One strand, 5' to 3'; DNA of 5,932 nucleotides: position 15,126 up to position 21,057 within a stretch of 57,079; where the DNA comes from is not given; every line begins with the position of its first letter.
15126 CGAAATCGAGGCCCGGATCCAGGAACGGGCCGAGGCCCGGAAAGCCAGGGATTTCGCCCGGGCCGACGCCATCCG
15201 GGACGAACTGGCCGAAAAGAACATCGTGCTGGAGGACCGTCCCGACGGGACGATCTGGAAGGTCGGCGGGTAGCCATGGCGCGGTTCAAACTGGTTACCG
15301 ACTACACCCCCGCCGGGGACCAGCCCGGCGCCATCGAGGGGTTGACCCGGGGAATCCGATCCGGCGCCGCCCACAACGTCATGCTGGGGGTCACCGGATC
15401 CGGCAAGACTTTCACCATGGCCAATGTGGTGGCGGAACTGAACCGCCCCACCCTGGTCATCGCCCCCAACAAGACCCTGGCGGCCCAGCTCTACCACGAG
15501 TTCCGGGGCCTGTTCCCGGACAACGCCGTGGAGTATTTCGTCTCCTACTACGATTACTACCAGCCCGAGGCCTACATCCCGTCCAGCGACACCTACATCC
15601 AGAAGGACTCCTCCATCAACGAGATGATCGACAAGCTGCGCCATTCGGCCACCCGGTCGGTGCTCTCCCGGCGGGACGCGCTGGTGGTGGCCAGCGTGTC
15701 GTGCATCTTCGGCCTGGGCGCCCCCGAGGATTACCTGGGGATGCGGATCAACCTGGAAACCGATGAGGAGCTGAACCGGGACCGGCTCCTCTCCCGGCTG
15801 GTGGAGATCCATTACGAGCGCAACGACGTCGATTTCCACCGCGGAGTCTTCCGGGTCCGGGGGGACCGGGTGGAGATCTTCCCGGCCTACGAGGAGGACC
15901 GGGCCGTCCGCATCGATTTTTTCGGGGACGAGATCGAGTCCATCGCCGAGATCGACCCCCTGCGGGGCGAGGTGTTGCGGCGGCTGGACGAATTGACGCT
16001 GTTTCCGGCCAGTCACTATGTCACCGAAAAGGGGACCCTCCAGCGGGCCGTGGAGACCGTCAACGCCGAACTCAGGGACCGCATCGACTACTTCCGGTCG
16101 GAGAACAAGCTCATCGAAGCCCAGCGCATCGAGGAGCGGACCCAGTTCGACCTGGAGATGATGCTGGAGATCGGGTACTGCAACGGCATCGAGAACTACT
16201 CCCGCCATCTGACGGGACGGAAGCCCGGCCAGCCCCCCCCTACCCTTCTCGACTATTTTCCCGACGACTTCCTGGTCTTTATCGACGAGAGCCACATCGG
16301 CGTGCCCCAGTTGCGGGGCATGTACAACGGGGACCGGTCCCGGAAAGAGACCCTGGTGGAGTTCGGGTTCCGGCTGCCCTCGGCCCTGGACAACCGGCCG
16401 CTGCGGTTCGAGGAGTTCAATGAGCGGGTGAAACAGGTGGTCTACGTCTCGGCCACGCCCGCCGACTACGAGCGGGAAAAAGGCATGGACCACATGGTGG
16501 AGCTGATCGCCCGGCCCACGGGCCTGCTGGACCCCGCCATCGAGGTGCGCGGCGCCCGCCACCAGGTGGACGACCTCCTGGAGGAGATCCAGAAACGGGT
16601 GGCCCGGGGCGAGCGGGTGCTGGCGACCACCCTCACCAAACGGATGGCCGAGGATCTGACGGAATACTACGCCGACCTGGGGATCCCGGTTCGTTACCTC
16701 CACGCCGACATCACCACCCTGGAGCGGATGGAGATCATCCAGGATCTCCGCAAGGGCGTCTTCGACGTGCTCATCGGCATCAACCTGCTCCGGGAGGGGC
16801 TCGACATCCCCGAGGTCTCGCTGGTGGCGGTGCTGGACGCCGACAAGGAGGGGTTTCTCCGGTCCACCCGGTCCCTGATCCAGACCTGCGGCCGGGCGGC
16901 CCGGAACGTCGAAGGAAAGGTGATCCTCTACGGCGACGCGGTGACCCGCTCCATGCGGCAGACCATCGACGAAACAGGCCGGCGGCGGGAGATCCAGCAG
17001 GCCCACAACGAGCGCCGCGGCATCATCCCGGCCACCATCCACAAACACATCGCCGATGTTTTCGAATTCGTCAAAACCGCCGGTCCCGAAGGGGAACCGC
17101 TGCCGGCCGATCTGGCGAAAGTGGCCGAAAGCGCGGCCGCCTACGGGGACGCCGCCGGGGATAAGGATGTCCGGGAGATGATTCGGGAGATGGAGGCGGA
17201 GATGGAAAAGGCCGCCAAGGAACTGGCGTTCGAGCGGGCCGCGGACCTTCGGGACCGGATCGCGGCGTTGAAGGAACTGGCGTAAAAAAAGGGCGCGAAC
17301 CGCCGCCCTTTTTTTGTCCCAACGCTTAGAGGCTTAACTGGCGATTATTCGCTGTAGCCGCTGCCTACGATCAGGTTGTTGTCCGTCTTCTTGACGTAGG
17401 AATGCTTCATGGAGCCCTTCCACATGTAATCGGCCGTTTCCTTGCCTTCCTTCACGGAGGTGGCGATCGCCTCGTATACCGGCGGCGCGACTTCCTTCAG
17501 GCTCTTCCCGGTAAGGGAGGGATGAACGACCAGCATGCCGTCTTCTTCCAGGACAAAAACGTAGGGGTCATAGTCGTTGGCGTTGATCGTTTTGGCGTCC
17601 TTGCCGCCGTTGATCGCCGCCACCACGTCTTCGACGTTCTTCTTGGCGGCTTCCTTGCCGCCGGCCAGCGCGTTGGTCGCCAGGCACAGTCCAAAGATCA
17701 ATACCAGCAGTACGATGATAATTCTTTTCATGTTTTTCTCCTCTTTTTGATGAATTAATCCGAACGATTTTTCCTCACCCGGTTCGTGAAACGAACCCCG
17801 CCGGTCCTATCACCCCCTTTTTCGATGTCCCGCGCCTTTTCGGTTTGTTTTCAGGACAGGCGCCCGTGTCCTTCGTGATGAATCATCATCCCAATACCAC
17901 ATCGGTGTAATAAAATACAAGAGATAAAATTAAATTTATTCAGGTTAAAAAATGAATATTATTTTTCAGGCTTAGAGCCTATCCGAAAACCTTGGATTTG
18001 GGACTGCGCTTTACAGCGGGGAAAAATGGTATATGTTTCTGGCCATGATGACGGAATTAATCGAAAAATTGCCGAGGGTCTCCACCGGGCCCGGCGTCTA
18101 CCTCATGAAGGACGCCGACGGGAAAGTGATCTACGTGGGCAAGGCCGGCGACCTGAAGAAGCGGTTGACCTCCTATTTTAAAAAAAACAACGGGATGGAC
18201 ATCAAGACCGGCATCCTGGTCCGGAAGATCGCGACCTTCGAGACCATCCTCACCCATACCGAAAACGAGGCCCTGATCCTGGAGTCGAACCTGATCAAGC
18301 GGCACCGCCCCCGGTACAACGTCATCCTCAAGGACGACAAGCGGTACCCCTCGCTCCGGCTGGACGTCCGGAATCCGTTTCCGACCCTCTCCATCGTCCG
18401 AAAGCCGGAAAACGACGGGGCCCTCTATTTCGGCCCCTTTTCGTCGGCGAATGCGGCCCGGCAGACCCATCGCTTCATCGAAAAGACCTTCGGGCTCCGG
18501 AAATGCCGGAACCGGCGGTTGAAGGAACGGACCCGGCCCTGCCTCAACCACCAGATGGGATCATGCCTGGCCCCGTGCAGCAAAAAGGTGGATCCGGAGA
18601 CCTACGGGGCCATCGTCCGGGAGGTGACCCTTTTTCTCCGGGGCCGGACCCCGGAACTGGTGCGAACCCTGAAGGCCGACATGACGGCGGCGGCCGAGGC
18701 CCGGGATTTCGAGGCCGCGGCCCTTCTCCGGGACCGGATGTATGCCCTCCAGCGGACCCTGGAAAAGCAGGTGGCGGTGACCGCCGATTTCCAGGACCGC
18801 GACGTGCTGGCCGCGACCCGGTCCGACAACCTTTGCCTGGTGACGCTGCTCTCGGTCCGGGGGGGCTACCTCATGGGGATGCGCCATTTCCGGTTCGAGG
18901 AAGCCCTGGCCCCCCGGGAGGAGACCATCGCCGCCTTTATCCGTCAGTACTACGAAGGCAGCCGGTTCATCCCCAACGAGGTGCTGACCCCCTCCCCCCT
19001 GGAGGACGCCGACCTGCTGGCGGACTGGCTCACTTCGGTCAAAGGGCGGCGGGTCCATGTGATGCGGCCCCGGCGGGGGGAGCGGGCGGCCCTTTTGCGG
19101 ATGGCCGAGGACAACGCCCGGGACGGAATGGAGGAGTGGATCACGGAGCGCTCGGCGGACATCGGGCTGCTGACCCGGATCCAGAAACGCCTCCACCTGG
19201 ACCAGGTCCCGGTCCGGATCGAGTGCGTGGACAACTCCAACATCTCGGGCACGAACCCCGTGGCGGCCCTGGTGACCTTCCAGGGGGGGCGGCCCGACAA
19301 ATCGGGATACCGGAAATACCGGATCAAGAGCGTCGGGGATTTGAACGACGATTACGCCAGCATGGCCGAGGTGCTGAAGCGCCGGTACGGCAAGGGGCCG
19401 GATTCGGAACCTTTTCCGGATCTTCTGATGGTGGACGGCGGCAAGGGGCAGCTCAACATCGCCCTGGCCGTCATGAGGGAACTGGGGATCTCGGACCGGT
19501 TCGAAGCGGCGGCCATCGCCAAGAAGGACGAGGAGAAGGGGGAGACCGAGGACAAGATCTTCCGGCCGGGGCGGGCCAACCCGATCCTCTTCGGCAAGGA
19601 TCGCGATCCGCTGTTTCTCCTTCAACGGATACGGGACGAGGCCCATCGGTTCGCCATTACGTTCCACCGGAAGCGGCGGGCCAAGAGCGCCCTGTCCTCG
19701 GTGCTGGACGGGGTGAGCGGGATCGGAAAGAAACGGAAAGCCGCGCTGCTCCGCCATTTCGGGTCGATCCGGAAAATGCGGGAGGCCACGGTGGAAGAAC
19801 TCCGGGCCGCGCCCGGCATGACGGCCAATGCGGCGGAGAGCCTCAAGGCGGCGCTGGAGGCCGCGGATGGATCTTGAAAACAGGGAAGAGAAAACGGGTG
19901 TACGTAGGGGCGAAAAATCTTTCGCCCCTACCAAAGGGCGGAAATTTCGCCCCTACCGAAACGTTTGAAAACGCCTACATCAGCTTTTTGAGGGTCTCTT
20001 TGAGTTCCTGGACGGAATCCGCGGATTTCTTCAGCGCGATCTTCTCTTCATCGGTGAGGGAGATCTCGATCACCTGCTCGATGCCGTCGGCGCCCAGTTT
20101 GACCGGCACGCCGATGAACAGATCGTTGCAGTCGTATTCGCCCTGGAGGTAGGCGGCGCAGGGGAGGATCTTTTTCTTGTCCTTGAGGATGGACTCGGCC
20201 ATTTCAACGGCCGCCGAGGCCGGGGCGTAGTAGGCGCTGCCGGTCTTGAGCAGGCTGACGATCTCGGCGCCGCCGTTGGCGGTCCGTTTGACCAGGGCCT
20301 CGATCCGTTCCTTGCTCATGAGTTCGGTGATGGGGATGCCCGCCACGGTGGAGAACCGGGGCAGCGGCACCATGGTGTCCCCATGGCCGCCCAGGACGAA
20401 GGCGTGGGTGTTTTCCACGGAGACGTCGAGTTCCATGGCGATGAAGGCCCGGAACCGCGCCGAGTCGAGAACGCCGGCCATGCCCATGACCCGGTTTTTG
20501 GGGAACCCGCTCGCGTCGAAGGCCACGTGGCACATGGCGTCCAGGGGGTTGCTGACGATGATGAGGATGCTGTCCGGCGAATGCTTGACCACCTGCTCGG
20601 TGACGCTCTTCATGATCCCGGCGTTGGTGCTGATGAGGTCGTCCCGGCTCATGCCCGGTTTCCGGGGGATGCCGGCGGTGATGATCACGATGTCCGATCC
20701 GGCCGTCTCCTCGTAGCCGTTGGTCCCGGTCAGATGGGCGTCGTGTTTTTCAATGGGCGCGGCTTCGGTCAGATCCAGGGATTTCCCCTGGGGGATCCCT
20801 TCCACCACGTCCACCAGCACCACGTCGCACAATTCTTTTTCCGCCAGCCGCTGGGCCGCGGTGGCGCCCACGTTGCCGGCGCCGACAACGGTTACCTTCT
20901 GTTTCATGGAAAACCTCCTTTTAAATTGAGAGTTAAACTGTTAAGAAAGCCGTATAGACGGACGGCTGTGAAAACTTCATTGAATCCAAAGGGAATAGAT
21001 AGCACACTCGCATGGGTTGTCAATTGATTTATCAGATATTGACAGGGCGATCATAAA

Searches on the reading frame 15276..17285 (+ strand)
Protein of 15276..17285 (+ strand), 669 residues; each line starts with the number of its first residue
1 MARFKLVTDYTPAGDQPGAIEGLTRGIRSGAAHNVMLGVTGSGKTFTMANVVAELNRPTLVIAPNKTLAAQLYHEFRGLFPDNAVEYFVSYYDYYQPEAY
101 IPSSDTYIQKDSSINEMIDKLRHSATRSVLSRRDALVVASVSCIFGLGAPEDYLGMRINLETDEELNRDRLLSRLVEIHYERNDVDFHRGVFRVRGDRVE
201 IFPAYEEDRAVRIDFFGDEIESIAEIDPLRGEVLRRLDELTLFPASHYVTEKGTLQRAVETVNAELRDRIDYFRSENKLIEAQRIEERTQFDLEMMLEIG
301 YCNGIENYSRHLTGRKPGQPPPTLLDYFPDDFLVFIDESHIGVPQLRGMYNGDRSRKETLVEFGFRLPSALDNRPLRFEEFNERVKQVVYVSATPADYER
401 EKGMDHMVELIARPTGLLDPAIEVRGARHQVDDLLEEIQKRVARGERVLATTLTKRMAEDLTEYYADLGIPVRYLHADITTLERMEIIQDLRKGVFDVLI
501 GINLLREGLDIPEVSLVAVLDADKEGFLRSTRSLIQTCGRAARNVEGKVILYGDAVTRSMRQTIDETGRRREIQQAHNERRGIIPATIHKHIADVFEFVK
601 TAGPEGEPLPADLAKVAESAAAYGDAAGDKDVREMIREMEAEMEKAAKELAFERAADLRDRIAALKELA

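Call 9: search_protein_families(library=pfam, proteins=[window:15276-17285:+], max_evalue=0.001)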
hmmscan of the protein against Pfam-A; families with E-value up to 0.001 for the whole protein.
window:15276-17285:+ (669 aa): 7 families
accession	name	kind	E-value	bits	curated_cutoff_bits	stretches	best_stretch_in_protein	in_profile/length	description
PF17757.6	UvrB_inter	-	3.6e-35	120.4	22.9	1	158-248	1-91/91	UvrB interaction domain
PF00271.37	Helicase_C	-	2.1e-19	70.2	23.5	1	432-544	4-109/110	Helicase conserved C-terminal domain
PF12344.14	UvrB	-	5.8e-18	64.9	27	1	551-592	1-42/43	Ultra-violet resistance protein B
PF04851.21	ResIII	-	2.8e-10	40.8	22.5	1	15-86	7-83/164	Type III restriction enzyme, res subunit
PF02151.25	UVR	-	1.2e-09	38.1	21.5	1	634-667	2-35/36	UvrB/uvrC motif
PF00270.35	DEAD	-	9.1e-06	25.9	26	1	35-82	18-71/167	DEAD/DEAH box helicase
PF13604.12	AAA_30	-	0.00048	20.4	27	0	27-75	14-65/191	AAA domain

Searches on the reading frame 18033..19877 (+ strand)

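Call 70: search_protein_families(library=pfam, proteins=[window:18033-19877:+], max_evalue=0.00001)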
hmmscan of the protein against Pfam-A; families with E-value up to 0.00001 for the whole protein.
window:18033-19877:+ (614 aa): 5 families
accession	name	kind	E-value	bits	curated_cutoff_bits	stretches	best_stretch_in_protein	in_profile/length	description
PF08459.17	UvrC_RNaseH_dom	-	2e-52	177.7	22.3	1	384-542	1-159/159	UvrC RNAse H endonuclease domain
PF22920.2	UvrC_RNaseH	-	8.4e-31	106.7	24.3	1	255-367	1-114/116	UvrC Ribonuclease H-like domain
PF01541.30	GIY-YIG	-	4.8e-11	43.2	22.6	1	21-96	3-78/78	GIY-YIG catalytic domain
PF14520.12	HHH_5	-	3e-09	37.7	27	1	557-609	3-56/57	Helix-hairpin-helix domain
PF02151.25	UVR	-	4e-06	26.8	21.5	1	208-240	2-34/36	UvrB/uvrC motif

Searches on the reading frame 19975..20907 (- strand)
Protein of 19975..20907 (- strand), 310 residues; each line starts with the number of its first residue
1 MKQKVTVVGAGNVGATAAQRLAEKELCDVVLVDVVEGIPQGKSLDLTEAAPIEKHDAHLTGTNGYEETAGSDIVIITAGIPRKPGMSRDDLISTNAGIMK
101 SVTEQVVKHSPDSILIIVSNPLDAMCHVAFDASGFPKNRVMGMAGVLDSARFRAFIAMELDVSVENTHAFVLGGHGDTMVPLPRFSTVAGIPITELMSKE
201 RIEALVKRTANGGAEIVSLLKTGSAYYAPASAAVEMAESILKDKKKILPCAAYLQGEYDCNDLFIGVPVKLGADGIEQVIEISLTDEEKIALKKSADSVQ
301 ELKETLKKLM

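Call 70: search_protein_families(library=pfam, proteins=[window:19975-20907:-], max_evalue=0.00001)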
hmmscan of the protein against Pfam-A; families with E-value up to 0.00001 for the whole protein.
window:19975-20907:- (310 aa): 2 families
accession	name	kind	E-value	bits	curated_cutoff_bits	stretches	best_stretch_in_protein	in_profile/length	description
PF00056.29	Ldh_1_N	-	3e-42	144.5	27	1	4-142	2-141/141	lactate/malate dehydrogenase, NAD binding domain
PF02866.23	Ldh_1_C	-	5.1e-35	121.5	22.6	1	147-308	3-169/174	lactate/malate dehydrogenase, alpha/beta C-terminal domain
